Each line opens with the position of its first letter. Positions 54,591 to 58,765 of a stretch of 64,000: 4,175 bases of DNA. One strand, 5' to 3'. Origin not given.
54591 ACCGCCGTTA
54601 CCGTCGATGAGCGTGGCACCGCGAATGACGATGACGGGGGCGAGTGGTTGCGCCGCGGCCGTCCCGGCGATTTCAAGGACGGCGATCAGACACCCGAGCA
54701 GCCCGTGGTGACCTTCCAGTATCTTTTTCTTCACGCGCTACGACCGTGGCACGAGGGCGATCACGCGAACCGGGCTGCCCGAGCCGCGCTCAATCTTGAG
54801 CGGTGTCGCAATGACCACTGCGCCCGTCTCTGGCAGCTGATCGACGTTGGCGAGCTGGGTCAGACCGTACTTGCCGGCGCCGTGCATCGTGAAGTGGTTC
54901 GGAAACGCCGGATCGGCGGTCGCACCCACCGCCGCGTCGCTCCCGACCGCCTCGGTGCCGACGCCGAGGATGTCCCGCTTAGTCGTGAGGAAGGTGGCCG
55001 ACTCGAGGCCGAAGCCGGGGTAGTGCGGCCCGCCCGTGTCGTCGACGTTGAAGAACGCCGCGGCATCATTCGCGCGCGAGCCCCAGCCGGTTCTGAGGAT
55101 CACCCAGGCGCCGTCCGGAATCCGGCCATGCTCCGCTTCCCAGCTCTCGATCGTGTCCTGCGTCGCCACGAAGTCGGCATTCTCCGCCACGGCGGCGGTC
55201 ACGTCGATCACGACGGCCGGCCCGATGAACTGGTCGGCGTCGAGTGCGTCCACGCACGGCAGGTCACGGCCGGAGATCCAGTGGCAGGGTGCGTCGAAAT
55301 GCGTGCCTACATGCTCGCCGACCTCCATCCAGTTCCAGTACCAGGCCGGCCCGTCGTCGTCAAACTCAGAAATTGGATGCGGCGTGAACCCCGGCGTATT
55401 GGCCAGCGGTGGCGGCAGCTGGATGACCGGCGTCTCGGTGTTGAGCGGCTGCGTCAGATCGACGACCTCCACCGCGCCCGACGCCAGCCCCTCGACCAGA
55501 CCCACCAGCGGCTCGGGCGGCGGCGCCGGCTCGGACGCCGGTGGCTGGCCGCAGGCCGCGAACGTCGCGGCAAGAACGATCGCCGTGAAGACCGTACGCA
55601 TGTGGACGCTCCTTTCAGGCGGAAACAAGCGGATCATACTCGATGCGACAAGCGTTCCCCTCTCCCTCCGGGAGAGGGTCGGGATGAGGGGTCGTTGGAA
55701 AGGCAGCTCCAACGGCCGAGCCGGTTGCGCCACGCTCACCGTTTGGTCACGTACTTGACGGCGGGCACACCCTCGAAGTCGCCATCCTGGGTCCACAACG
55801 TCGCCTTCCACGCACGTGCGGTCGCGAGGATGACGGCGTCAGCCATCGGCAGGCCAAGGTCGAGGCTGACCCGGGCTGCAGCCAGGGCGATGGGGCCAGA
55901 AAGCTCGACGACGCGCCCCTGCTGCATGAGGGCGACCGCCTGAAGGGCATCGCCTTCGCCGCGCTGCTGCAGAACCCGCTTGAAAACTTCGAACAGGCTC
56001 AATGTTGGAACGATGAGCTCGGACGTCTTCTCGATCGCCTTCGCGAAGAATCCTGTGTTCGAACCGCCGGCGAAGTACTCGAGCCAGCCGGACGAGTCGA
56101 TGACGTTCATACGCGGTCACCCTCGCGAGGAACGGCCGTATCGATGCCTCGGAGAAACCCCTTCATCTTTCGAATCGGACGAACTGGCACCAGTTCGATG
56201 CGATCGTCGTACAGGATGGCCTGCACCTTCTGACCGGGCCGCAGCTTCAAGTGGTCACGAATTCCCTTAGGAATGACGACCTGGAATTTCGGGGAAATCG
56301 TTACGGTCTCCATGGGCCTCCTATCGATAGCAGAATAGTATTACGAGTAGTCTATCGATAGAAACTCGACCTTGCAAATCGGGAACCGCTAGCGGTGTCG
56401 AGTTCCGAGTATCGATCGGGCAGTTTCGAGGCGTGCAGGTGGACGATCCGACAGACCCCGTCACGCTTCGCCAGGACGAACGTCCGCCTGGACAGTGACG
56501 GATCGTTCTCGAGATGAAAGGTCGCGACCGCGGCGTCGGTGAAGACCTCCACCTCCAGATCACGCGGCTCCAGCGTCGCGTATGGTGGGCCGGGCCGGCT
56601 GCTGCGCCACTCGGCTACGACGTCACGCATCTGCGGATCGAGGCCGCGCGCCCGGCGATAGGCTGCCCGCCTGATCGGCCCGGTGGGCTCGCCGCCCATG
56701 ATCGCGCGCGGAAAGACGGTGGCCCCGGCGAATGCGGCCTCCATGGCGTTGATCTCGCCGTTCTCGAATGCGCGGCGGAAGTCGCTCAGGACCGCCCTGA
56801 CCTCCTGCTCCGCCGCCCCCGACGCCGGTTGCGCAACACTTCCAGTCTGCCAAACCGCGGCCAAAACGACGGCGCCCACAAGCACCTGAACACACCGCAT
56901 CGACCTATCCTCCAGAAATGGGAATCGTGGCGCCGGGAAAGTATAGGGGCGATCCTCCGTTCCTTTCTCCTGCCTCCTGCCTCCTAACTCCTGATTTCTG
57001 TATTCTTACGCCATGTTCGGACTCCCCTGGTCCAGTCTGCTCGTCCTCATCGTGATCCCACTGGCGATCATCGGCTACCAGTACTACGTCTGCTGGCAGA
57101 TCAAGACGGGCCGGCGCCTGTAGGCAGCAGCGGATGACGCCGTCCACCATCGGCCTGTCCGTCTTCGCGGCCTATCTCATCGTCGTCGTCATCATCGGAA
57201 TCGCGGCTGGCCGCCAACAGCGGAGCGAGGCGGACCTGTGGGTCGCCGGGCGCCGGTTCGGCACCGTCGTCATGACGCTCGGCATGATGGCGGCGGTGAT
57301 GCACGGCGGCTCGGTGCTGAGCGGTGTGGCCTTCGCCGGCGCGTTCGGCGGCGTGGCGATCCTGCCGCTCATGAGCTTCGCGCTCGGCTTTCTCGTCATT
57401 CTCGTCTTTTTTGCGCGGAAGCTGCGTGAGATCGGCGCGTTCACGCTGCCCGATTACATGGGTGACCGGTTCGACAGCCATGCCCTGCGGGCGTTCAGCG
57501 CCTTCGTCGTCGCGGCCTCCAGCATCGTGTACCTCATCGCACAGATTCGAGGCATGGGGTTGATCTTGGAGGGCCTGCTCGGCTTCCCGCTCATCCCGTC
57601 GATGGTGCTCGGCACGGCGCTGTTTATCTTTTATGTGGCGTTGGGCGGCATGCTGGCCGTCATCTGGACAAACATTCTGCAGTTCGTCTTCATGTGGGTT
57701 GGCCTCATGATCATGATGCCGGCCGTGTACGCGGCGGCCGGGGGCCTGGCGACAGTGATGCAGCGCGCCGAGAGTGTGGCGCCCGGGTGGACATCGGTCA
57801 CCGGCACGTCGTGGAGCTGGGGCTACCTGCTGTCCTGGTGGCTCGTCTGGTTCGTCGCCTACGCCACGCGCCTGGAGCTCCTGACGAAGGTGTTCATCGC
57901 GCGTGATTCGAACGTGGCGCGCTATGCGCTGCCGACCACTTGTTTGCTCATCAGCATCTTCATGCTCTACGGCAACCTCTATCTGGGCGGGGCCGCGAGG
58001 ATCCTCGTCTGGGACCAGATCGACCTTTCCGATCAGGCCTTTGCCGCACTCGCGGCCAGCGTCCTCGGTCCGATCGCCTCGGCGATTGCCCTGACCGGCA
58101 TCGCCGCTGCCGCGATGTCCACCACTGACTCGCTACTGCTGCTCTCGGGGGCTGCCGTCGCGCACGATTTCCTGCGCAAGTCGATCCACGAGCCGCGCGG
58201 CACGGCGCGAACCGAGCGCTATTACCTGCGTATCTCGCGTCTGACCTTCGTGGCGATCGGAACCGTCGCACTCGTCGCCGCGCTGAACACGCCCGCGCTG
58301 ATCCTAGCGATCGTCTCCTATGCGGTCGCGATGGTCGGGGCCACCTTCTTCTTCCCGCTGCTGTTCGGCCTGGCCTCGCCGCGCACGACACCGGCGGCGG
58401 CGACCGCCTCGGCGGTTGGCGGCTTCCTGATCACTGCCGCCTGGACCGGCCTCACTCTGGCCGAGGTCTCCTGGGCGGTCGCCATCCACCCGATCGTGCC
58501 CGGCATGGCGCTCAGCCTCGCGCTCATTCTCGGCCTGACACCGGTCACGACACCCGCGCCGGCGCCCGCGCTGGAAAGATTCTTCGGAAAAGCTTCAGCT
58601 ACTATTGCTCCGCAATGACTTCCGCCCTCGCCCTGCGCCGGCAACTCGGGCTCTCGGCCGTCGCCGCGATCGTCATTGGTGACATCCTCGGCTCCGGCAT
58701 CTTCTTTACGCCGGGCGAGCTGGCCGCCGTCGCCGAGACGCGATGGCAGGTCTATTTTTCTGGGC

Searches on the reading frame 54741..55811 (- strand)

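Call 41: search_protein_families(library=pfam, proteins=[window:54741-55811:-], max_evalue=0.00001)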
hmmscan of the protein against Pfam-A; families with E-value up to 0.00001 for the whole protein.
window:54741-55811:- (357 aa): 1 family
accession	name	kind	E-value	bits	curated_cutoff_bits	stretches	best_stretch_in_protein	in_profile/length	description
PF04199.19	Cyclase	-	5.9e-38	130.7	23.1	1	117-293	1-142/142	Putative cyclase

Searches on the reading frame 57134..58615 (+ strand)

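Call 41: search_protein_families(library=pfam, proteins=[window:57134-58615:+], max_evalue=0.00001)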
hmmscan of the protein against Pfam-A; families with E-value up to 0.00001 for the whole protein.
window:57134-58615:+ (494 aa): 1 family
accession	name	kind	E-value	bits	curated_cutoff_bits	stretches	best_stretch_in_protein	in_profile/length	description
PF00474.23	SSF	-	2.3e-44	152.4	22.8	1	36-428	2-404/406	Sodium:solute symporter family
